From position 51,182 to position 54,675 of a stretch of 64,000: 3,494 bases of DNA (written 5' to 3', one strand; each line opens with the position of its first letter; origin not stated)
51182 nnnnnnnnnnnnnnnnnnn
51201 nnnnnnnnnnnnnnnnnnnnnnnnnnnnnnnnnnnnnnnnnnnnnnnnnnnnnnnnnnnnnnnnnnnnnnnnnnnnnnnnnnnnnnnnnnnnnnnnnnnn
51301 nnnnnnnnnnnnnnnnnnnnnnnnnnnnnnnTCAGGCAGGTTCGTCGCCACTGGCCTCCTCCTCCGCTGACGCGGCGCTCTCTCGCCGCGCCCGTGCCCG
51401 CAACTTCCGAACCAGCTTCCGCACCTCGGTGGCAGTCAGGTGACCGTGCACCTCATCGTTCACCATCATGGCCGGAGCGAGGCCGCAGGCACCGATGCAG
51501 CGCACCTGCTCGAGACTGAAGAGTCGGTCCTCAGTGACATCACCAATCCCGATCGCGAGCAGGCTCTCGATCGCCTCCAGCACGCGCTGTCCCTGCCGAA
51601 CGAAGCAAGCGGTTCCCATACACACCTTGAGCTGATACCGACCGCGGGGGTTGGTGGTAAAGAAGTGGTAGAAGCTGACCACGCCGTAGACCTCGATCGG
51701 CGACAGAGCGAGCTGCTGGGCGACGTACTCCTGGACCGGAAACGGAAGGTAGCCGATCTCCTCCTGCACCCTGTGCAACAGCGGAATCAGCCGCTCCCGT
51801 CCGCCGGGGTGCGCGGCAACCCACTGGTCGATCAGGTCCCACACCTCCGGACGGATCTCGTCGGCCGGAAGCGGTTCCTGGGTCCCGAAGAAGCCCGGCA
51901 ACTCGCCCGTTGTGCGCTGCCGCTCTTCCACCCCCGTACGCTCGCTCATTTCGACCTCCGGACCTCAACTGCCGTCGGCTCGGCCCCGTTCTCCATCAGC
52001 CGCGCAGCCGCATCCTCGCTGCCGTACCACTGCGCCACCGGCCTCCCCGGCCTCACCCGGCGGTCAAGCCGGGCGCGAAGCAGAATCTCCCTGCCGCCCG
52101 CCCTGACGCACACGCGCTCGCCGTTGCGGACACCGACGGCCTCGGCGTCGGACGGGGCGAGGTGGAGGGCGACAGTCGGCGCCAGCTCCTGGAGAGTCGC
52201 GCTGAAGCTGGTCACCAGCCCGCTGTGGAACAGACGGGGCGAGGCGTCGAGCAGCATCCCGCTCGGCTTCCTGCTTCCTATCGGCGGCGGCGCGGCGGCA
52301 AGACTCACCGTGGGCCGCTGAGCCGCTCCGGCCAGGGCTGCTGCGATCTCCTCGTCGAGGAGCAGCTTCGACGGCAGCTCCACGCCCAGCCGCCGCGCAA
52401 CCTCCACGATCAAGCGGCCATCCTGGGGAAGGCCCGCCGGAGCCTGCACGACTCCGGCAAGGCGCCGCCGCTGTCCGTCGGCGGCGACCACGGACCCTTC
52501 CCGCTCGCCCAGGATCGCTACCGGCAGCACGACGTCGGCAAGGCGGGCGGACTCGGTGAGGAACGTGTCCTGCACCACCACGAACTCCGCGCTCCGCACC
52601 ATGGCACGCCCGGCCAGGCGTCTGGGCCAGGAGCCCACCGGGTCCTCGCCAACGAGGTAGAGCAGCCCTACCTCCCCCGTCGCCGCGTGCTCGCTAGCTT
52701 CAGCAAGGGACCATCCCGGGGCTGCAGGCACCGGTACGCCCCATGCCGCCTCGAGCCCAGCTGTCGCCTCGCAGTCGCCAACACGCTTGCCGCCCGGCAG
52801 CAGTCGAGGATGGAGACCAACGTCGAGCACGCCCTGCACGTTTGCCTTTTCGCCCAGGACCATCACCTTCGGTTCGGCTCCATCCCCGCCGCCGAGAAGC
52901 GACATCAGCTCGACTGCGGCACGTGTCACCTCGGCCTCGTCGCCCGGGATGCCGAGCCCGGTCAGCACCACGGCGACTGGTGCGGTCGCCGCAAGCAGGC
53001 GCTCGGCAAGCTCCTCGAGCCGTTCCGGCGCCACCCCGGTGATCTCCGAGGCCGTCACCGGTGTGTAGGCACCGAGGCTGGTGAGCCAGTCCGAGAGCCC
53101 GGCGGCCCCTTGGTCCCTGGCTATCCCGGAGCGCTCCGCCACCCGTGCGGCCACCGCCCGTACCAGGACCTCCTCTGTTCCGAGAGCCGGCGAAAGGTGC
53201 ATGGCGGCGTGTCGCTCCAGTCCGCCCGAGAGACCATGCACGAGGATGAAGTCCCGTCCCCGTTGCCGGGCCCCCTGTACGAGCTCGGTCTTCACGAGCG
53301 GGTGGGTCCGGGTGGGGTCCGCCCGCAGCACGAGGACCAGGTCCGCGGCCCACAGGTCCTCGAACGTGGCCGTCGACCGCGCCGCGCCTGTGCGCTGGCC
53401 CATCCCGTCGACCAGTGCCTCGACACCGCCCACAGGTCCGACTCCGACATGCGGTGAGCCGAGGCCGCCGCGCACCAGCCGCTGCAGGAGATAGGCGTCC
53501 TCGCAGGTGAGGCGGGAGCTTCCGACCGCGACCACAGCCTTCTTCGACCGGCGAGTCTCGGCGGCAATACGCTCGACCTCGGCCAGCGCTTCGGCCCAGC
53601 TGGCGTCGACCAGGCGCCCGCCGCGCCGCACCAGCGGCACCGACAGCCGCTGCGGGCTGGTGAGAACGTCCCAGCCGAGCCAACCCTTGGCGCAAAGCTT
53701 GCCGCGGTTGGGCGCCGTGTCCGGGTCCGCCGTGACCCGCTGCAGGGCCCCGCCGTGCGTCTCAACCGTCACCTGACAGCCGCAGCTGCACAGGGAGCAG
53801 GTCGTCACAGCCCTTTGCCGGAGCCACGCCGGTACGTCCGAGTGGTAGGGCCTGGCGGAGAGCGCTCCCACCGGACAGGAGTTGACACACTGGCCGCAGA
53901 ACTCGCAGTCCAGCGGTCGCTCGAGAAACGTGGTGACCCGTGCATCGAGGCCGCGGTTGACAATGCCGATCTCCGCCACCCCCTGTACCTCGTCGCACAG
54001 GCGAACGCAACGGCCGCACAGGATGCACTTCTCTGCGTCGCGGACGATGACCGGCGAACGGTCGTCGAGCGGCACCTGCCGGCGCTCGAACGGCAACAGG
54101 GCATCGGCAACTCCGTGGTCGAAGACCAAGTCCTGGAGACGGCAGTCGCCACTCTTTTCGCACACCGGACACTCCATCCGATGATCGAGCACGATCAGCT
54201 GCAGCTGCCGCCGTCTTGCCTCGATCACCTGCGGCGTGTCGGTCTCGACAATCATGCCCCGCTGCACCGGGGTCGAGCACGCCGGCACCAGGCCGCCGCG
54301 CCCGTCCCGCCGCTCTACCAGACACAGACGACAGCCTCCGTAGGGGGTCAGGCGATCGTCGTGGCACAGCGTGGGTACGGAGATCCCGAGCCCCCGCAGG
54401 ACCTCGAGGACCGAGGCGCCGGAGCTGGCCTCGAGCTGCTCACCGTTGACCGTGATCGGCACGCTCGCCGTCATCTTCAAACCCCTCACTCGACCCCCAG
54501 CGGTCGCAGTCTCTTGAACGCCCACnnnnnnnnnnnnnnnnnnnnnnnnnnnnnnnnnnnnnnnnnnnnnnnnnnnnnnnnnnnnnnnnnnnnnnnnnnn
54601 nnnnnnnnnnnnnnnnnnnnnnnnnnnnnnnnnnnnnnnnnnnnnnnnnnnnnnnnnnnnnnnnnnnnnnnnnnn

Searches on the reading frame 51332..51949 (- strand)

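Call 56: search_protein_families(library=pfam, proteins=[window:51332-51949:-], max_evalue=0.00001)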
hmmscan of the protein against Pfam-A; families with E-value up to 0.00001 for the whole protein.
window:51332-51949:- (205 aa): 1 family
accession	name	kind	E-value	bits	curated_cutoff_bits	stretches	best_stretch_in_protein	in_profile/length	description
PF01257.25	2Fe-2S_thioredx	-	2.6e-49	167.3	24.8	1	40-183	1-144/145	Thioredoxin-like [2Fe-2S] ferredoxin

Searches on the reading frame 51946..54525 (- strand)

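Call 56: search_protein_families(library=pfam, proteins=[window:51946-54525:-], max_evalue=0.00001)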
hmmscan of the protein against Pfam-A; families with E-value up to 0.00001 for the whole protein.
window:51946-54525:- (859 aa): 8 families
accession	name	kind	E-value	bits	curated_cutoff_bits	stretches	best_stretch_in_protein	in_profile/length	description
PF00384.28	Molybdopterin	-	5.3e-28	98.5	24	1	293-702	1-343/353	Molybdopterin oxidoreductase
PF13510.11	Fer2_4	-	1.7e-17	63.7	22.8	1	21-97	3-81/82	2Fe-2S iron-sulfur cluster binding domain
PF22117.2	Fer4_Nqo3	-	2.7e-16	60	27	1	158-222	2-66/67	NADH-quinone oxidoreductase subunit 3, ferredoxin-like domain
PF10588.14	NADH-G_4Fe-4S_3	-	7.3e-13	48.3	27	1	104-141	1-38/40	NADH-ubiquinone oxidoreductase-G iron-sulfur binding region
PF04879.21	Molybdop_Fe4S4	-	2.8e-11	43.6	22.7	1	240-287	5-52/55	Molybdopterin oxidoreductase Fe4S4 domain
PF00037.32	Fer4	-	3.3e-09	36.6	21.1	0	206-222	7-23/24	4Fe-4S binding domain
PF01568.27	Molydop_binding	-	6.9e-07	29.7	26.8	1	766-850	12-99/110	Molydopterin dinucleotide binding domain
PF12838.12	Fer4_7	-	1.8e-06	28.8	27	1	166-221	1-52/52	4Fe-4S dicluster domain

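Call 66: search_protein_families(library=ncbifam, proteins=[window:51946-54525:-], max_evalue=1e-8)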
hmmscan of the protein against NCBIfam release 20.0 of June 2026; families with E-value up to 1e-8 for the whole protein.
window:51946-54525:- (859 aa): 19 families
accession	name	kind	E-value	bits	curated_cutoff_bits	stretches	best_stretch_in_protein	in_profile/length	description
TIGR01973.1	NuoG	equivalog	3.6e-100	336.5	470.05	1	24-705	1-602/606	NADH-quinone oxidoreductase subunit NuoG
NF005895.0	PRK07860.1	equivalog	8.3e-90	301.9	802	1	17-819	13-765/811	NADH-quinone oxidoreductase subunit G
TIGR01591.1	Fdh-alpha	equivalog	3.7e-89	299.6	666.25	1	241-717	1-482/672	formate dehydrogenase subunit alpha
NF040763.1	FeFe_hydrog_A6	exception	7.8e-60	202.8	765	1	23-238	2-221/571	NADH-dependent [FeFe] hydrogenase, group A6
NF005745.0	PRK07569.1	equivalog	3.8e-49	167.2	333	1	23-225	5-210/238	bidirectional hydrogenase complex protein HoxU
NF006305.0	PRK08493.1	equivalog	2.1e-46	158.5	591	1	23-257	3-256/819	NADH-quinone oxidoreductase subunit G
NF041323.1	Nitr_red_NasA_Halo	equivalog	1.1e-44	153.1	1000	1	247-717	6-474/673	assimilatory nitrate reductase NasA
NF040762.1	Hydr_FeFe_Clost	exception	1.2e-38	133.1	900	1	24-231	3-213/572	ferredoxin hydrogenase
NF047855.1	AssmNtatRedNasC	equivalog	8.6e-38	130.1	1100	1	239-730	21-521/708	assimilatory nitrate reductase catalytic subunit NasC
TIGR01706.1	NAPA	equivalog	2.1e-27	95.8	930.55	2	241-433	45-244/830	periplasmic nitrate reductase subunit alpha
NF009454.0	PRK12814.1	equivalog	5.4e-26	91.1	916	1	21-123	3-105/657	putative NADPH-dependent glutamate synthase small subunit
NF010055.0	PRK13532.1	equivalog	1.2e-25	89.9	904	1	241-416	45-229/830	nitrate reductase catalytic subunit NapA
NF041783.2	mnquin_red_QrcB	equivalog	2.3e-25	88.9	440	1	238-545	52-357/695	menaquinone reductase molybdopterin-binding-like subunit QrcB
NF012032.0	PRK15488.1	equivalog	5.2e-16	57.8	694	0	215-328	22-137/759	thiosulfate reductase PhsA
TIGR01553.1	formate-DH-alph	equivalog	2.2e-15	55.5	814.2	1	239-429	45-256/1009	formate dehydrogenase-N subunit alpha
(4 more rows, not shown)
